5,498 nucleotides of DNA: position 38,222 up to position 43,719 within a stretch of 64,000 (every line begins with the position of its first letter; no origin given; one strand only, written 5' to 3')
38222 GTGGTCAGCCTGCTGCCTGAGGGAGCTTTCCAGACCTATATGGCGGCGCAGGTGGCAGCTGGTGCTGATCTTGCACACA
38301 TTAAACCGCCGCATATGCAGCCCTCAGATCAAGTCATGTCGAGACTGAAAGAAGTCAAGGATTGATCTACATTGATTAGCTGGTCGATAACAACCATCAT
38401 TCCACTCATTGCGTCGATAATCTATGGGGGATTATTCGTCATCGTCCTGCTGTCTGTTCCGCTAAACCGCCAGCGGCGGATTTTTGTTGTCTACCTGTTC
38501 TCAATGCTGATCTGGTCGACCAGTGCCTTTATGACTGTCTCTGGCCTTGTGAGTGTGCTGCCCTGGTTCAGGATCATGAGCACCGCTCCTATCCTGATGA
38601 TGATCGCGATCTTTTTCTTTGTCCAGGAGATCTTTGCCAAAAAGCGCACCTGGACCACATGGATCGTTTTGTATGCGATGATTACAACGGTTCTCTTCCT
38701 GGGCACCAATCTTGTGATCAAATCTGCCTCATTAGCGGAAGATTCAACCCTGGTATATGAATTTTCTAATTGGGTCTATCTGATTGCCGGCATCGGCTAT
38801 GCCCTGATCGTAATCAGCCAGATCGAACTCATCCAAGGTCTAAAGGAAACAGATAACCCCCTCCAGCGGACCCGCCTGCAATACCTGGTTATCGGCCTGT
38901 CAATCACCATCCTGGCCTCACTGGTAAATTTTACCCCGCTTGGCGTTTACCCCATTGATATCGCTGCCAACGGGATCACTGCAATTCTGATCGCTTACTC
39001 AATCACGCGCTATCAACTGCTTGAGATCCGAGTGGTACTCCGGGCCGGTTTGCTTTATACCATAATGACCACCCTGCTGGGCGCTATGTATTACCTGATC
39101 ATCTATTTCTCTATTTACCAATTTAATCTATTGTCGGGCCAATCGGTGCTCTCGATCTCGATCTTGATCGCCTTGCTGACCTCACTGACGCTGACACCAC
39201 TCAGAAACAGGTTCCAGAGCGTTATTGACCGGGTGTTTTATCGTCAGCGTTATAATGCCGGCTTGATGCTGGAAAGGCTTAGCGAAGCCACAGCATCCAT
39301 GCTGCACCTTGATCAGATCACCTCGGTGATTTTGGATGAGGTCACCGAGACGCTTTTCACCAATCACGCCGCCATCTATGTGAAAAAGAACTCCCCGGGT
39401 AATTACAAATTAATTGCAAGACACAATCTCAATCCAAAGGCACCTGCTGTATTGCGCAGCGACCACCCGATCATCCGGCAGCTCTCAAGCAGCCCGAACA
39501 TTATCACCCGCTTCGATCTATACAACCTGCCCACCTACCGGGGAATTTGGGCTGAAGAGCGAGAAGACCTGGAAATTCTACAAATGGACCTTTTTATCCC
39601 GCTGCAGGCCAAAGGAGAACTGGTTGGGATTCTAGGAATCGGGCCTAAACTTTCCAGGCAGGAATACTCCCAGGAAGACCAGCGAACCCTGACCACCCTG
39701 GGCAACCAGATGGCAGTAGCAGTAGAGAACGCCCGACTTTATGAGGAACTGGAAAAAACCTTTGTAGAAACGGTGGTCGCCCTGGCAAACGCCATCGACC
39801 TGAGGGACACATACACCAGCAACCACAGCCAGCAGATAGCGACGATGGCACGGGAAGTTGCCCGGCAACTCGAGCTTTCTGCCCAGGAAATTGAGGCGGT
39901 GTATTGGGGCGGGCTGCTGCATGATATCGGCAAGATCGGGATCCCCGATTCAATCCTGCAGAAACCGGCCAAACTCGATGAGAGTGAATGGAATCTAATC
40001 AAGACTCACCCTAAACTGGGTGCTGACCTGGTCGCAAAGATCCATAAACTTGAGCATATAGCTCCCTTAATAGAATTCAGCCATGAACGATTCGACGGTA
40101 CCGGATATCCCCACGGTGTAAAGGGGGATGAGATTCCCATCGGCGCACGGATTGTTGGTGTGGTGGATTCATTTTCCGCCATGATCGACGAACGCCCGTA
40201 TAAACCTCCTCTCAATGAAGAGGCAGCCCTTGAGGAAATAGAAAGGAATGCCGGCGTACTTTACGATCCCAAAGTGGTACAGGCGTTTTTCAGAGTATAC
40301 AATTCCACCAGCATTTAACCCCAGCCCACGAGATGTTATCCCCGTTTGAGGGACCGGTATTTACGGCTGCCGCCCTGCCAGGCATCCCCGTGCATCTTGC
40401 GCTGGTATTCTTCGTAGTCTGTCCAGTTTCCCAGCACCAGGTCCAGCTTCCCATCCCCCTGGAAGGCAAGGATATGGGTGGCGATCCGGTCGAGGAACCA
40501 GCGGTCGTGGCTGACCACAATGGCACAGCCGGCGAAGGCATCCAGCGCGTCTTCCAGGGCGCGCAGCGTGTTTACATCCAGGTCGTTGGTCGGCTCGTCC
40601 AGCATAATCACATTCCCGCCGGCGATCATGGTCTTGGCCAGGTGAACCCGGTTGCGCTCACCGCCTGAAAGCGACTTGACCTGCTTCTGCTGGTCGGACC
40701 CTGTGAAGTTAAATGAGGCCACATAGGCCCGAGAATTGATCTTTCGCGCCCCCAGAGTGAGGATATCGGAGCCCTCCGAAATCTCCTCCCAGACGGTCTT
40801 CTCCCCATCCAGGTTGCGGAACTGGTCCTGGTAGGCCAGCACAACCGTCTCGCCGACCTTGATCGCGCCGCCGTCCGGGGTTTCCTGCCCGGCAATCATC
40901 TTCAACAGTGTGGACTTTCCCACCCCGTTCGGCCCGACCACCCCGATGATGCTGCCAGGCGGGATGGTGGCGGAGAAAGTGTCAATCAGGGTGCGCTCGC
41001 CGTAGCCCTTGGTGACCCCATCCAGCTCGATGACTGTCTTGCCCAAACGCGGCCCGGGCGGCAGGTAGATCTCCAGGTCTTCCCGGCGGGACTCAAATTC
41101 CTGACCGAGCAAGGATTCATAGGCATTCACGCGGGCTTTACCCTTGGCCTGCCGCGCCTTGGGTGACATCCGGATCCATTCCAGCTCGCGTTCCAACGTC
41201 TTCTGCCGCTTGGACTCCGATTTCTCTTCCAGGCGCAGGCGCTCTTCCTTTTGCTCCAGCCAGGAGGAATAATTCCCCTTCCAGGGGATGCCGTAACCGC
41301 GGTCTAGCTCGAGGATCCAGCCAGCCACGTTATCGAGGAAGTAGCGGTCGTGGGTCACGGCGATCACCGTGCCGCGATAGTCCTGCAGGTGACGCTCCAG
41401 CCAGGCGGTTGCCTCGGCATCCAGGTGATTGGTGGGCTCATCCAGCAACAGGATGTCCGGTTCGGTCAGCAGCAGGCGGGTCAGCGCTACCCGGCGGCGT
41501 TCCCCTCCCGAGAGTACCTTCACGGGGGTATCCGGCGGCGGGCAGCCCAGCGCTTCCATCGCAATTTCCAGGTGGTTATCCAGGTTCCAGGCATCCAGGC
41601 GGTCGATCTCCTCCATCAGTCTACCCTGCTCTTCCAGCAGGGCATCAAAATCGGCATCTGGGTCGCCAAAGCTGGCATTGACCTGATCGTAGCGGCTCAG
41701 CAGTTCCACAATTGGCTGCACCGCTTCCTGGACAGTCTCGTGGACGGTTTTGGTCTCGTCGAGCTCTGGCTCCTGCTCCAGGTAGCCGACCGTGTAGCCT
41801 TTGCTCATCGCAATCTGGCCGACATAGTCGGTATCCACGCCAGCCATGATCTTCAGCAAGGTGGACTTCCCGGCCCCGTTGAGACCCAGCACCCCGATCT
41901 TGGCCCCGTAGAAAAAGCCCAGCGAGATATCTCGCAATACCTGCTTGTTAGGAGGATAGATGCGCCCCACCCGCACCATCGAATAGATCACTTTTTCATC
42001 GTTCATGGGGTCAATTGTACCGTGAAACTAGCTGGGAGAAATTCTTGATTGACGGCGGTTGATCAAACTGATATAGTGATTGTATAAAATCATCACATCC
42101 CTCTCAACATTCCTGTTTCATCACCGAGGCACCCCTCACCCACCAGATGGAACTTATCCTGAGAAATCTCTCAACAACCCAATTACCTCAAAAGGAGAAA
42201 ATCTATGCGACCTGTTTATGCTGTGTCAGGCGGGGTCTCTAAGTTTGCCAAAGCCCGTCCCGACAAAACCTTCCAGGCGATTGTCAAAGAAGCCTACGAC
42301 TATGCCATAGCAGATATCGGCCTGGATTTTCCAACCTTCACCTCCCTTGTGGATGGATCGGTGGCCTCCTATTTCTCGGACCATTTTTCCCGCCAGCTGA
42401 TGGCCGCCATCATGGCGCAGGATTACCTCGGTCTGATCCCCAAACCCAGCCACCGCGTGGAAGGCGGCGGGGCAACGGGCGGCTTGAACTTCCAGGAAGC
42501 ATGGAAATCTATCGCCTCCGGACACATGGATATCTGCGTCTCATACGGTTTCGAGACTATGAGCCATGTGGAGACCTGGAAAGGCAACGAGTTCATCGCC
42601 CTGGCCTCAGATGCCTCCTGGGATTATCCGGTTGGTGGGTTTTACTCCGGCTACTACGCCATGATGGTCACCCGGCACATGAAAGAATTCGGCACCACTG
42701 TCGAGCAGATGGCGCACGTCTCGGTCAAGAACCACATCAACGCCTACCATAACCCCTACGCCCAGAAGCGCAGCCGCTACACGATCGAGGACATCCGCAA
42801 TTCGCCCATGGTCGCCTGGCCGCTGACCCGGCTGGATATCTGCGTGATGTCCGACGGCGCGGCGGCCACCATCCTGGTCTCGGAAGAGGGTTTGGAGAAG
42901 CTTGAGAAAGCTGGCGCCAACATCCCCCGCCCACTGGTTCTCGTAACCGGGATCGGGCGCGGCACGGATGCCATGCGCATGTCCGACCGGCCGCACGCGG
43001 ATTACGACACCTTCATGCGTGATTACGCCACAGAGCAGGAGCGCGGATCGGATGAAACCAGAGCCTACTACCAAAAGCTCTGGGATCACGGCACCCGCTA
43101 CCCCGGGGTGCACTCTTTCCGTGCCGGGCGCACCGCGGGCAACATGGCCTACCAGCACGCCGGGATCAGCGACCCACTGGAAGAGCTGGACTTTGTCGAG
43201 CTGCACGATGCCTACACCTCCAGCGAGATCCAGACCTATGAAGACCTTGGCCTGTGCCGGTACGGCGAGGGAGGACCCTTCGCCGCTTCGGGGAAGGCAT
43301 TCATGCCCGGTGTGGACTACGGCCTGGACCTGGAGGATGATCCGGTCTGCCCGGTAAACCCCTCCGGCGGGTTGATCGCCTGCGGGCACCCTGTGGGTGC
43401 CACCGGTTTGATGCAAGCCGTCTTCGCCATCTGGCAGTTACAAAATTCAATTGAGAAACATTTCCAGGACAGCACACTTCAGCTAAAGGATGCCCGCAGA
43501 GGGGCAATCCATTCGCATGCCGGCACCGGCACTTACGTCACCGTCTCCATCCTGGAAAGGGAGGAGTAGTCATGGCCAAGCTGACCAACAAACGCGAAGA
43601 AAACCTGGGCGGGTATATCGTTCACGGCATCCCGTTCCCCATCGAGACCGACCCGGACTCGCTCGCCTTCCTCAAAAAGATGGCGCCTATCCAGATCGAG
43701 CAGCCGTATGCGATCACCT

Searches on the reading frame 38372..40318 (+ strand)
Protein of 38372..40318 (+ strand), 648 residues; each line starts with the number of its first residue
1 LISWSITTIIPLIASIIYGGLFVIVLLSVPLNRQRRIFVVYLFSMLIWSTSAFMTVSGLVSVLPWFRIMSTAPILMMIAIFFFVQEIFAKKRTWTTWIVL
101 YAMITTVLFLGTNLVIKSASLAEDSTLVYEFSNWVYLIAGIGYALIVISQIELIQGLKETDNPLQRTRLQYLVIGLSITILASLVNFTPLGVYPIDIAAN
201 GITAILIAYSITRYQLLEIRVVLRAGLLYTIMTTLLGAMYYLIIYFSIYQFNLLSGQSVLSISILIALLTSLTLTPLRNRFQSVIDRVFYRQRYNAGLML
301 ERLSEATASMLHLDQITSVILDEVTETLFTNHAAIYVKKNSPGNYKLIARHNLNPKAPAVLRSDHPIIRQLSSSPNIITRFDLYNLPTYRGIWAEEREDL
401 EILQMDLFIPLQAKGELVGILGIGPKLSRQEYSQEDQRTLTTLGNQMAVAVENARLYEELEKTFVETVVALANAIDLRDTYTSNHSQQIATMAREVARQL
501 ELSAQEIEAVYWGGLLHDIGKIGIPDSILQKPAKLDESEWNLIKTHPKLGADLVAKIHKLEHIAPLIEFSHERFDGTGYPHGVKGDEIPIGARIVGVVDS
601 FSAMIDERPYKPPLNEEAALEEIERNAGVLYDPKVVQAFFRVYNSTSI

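Call 56: search_protein_families(library=pfam, proteins=[window:38372-40318:+], max_evalue=0.00001)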
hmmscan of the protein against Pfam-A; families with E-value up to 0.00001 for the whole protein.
window:38372-40318:+ (648 aa): 5 families
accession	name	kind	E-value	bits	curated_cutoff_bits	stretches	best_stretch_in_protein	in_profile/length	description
PF13487.12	HD_5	-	7.4e-38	130.4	27.2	1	471-635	3-170/170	HD domain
PF01966.28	HD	-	1e-19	71.4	22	1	483-604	2-116/116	HD domain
PF13185.12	GAF_2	-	5.8e-08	33.5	28.6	1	313-452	4-136/136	GAF domain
PF08668.18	HDOD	-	2.3e-07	31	22.9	1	480-535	93-146/196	HDOD domain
PF13492.12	GAF_3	-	1.2e-06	29.4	27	1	313-453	2-129/129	GAF domain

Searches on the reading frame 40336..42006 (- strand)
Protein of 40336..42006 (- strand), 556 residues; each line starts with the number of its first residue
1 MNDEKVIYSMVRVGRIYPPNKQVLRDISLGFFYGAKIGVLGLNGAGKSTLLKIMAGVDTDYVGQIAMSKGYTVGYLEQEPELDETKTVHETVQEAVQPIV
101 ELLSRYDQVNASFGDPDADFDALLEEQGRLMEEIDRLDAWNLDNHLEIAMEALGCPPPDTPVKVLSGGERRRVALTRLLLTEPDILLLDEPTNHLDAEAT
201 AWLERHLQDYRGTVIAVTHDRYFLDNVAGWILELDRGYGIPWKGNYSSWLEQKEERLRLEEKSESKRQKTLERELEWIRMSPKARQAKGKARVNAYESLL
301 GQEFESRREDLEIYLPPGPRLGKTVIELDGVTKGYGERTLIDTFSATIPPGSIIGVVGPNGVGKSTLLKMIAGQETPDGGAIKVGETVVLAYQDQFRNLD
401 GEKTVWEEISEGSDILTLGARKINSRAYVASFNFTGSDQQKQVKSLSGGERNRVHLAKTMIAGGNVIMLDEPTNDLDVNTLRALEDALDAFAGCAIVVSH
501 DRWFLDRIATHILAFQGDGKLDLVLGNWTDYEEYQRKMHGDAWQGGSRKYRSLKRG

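Call 56: search_protein_families(library=pfam, proteins=[window:40336-42006:-], max_evalue=0.00001)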
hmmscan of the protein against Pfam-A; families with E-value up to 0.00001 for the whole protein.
window:40336-42006:- (556 aa): 5 families
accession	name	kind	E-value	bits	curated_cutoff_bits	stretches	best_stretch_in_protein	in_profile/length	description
PF00005.33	ABC_tran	-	8.4e-53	179.1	25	2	24-193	1-137/137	ABC transporter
PF13304.12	AAA_21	-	8.2e-14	52.8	27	0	166-225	239-304/304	AAA domain, putative AbiEii toxin, Type IV TA system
PF12848.13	ABC_tran_Xtn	-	1.6e-11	44.6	25.9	1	232-299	1-70/85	ABC transporter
PF00350.29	Dynamin_N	-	5.5e-07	30.2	27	0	354-419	1-69/168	Dynamin family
PF02463.25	SMC_N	-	8.8e-07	29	40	0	352-371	25-44/220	RecF/RecN/SMC N terminal domain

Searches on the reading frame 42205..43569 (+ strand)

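Call 56: search_protein_families(library=pfam, proteins=[window:42205-43569:+], max_evalue=0.00001)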
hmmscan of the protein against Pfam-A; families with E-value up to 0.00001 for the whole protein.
window:42205-43569:+ (454 aa): 3 families
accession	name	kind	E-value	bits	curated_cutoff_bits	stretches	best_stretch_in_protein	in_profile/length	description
PF22691.2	Thiolase_C_1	-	1.5e-23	83.5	28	1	305-452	17-144/144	Thiolase C-terminal domain-like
PF00108.29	Thiolase_N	-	5.1e-12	46.2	26.4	1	12-228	12-260/260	Thiolase, N-terminal domain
PF02803.24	Thiolase_C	-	6.1e-08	32.8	27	1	311-415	27-100/123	Thiolase, C-terminal domain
